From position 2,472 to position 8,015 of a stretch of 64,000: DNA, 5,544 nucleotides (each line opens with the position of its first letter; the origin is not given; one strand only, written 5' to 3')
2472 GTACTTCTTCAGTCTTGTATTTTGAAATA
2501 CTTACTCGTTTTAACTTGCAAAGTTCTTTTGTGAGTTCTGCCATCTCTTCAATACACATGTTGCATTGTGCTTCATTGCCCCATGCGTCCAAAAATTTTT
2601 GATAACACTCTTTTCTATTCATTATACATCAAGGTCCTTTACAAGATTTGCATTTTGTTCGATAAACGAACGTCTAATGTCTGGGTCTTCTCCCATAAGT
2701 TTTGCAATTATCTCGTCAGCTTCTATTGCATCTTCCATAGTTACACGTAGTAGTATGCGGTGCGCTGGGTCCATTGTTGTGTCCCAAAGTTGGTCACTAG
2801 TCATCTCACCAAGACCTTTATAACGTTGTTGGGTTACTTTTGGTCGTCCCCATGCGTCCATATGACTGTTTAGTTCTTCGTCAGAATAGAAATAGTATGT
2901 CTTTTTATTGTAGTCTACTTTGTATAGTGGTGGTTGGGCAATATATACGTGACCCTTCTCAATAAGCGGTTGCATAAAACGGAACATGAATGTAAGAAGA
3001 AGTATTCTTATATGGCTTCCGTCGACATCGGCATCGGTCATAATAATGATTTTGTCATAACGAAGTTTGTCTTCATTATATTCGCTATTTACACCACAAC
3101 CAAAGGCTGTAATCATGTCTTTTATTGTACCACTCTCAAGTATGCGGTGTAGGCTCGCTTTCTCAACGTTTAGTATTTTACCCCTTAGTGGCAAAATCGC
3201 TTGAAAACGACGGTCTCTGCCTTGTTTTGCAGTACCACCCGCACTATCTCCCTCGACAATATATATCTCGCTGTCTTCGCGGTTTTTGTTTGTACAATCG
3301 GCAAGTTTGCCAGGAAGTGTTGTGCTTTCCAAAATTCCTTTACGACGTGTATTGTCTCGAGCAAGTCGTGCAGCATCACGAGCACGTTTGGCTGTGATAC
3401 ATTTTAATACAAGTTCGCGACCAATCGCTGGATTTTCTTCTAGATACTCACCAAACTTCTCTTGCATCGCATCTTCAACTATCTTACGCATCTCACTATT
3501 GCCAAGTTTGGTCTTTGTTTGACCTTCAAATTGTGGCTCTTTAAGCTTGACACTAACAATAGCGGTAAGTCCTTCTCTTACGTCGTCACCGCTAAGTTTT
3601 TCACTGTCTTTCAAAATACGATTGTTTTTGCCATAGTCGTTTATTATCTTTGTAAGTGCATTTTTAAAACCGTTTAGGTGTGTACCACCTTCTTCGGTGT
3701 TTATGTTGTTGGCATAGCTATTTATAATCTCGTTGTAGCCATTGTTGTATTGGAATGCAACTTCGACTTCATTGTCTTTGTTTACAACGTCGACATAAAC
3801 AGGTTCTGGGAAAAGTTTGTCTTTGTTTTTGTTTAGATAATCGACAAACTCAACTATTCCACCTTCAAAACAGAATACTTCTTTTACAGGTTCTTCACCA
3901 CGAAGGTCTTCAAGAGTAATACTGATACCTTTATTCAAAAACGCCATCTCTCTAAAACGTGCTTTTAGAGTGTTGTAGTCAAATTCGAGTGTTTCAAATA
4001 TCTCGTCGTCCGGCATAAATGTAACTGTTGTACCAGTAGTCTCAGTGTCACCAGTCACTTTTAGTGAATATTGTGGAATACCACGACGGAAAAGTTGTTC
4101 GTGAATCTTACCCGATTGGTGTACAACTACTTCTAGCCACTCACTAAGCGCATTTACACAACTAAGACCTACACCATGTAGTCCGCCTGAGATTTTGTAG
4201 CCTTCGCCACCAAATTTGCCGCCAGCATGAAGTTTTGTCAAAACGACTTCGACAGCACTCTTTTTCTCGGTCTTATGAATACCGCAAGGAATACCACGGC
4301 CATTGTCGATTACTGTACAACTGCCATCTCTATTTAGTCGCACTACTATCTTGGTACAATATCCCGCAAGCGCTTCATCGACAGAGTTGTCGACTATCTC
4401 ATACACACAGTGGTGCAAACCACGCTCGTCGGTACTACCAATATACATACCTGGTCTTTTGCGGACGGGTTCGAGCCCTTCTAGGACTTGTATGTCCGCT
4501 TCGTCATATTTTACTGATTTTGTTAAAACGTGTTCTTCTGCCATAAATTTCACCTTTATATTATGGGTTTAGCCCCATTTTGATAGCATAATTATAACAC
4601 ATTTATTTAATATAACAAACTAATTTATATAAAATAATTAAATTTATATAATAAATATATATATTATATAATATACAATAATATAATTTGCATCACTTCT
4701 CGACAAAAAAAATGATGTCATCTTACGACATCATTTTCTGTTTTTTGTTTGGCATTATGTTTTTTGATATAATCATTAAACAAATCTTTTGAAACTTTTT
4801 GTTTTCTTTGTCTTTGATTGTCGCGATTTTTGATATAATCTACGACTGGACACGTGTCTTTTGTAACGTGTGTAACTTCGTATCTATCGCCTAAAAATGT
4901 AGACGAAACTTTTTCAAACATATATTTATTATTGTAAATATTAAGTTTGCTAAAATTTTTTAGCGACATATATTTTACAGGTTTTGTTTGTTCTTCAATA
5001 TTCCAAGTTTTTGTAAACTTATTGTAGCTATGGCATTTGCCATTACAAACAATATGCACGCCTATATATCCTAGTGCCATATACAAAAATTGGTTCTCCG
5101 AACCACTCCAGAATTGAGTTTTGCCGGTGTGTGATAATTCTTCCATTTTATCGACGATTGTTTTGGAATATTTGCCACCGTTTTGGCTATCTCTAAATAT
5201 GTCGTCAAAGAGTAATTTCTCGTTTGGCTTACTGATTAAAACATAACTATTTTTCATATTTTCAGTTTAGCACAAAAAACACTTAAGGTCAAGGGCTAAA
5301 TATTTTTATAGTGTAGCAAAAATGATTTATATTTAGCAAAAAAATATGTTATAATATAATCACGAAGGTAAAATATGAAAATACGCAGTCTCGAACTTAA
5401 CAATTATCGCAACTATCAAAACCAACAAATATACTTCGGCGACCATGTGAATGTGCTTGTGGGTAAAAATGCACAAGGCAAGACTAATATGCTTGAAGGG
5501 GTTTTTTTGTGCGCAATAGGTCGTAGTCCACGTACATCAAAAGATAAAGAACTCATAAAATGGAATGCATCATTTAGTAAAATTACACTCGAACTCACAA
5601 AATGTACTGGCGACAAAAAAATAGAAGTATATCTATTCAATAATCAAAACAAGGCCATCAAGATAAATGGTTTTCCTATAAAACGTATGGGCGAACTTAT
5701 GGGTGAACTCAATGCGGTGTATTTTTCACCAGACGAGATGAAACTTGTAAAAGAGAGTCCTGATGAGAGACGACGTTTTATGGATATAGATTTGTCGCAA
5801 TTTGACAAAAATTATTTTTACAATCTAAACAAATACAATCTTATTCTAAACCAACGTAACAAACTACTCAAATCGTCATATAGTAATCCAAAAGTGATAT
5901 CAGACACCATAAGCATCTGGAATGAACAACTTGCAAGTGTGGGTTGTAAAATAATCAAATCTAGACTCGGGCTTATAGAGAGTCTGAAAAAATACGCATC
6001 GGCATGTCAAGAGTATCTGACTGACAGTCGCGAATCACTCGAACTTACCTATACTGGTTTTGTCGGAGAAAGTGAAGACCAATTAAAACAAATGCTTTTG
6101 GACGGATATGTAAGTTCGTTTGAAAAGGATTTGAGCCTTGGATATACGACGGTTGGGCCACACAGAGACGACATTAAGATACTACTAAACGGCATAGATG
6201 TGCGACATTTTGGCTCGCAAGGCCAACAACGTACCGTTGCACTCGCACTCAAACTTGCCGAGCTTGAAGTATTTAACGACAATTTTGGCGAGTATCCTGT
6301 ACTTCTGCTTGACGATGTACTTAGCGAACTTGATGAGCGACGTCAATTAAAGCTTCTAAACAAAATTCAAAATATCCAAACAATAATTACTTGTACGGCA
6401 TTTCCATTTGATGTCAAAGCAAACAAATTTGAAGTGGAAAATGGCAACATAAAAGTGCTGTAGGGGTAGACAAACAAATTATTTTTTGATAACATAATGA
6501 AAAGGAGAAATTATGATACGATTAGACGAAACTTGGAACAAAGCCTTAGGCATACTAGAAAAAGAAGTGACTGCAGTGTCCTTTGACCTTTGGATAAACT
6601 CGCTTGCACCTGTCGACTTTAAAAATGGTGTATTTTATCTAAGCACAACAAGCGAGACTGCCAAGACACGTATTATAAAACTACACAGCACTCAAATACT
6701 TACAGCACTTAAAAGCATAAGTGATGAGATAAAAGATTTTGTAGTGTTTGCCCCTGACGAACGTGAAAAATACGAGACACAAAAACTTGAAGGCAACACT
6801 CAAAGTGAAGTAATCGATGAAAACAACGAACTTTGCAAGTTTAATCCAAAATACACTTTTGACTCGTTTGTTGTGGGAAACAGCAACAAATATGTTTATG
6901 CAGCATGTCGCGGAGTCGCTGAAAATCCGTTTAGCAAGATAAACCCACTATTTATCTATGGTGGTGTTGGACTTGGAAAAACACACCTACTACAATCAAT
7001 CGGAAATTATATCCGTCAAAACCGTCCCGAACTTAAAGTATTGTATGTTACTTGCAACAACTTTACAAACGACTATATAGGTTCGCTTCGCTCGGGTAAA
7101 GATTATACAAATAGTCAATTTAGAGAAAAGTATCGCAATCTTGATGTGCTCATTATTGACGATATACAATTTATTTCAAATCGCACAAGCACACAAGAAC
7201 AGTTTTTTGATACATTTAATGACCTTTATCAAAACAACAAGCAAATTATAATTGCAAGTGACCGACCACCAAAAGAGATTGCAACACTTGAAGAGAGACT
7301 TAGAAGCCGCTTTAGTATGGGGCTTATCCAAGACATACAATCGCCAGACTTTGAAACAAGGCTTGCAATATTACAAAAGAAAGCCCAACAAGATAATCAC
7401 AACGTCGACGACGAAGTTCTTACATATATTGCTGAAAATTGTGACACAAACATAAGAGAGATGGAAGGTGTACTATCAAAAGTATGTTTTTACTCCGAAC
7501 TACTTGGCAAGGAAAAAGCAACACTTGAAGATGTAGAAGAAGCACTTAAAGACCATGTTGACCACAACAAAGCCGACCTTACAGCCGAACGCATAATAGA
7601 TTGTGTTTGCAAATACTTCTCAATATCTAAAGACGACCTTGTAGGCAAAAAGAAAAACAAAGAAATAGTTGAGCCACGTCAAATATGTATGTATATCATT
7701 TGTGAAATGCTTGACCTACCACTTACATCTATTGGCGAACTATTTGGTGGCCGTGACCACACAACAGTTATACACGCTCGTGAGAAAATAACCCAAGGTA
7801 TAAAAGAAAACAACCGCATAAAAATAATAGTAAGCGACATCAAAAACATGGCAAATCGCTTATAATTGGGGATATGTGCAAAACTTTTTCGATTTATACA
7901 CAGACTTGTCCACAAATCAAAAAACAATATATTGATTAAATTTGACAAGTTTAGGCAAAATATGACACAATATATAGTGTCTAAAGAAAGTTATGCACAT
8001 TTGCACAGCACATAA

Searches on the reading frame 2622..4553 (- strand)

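Call 7: search_protein_families(library=ncbifam, max_evalue=1e-10, proteins=[window:2622-4553:-])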
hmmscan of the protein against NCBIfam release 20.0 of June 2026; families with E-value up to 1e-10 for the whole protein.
window:2622-4553:- (643 aa): 5 families
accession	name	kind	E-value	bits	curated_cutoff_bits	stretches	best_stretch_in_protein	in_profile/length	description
NF004189.0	PRK05644.1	subfamily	6.9e-302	1002.6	740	1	12-643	6-641/641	DNA gyrase subunit B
NF011501.0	PRK14939.1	subfamily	4.4e-294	978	796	2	12-565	6-560/803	DNA gyrase subunit B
TIGR01059.1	gyrB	equivalog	6.2e-287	953.3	882.4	1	16-643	1-639/639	DNA topoisomerase (ATP-hydrolyzing) subunit B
TIGR01058.1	parE_Gpos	equivalog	3.9e-239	795.2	899.95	1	14-637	3-629/637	DNA topoisomerase IV subunit B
TIGR01055.1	parE_Gneg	equivalog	7.1e-183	609.4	723.35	1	15-635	3-622/625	DNA topoisomerase IV subunit B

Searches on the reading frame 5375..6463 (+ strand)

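Call 7: search_protein_families(library=ncbifam, max_evalue=1e-10, proteins=[window:5375-6463:+])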
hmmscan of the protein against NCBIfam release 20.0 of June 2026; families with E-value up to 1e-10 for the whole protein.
window:5375-6463:+ (362 aa): 3 families
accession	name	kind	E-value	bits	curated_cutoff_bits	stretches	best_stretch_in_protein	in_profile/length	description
TIGR00611.2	recf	equivalog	2.6e-108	362.2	172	1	3-341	1-339/339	DNA replication/repair protein RecF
NF010680.0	PRK14079.1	equivalog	2.8e-66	223.9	386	1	1-347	1-332/349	recombination protein F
NF041034.1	Rad50_Sulf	equivalog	8.8e-13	47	1000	0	1-78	1-77/872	DNA double-strand break repair ATPase Rad50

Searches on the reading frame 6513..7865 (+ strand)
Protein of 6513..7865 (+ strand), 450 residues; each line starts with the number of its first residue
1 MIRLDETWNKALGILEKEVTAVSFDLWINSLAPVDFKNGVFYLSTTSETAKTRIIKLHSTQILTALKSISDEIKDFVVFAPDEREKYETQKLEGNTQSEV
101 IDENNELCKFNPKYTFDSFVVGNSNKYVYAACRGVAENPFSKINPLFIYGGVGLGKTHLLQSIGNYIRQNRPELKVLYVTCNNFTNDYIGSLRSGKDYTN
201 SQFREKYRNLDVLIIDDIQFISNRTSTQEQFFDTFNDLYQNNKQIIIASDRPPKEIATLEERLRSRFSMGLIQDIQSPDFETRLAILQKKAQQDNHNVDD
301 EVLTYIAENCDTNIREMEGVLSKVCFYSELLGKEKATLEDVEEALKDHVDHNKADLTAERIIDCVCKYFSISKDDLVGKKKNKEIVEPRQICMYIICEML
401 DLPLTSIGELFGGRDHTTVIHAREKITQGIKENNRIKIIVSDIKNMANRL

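Call 7: search_protein_families(library=ncbifam, max_evalue=1e-10, proteins=[window:6513-7865:+])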
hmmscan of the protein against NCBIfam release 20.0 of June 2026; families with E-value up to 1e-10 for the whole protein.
window:6513-7865:+ (450 aa): 8 families
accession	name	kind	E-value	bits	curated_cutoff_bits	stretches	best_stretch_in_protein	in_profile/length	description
TIGR00362.1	DnaA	equivalog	3.9e-150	500.7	343.9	1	8-445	1-435/437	chromosomal replication initiator protein DnaA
NF001154.0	PRK00149.3-3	equivalog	1.7e-106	357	410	1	22-448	27-459/462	chromosomal replication initiator protein DnaA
NF009087.0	PRK12422.1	equivalog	4.1e-70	237.2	657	1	7-444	3-440/455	chromosomal replication initiator protein DnaA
TIGR03420.1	DnaA_homol_Hda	equivalog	1.2e-28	100.2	194.8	1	111-324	9-205/226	DnaA regulatory inactivator Hda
NF005992.0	PRK08116.1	subfamily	2e-15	56.7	189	1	85-292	53-261/269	hypothetical protein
NF038214.1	IS21_help_AAA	equivalog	6.5e-15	55.4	200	1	99-255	45-196/232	IS21-like element helper ATPase IstB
NF005982.0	PRK08084.1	equivalog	2.5e-14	53.4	268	1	114-341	19-229/235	DnaA inactivator Hda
NF005304.0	PRK06835.1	equivalog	3.2e-14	52.8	215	1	126-268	166-306/330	ATP-binding protein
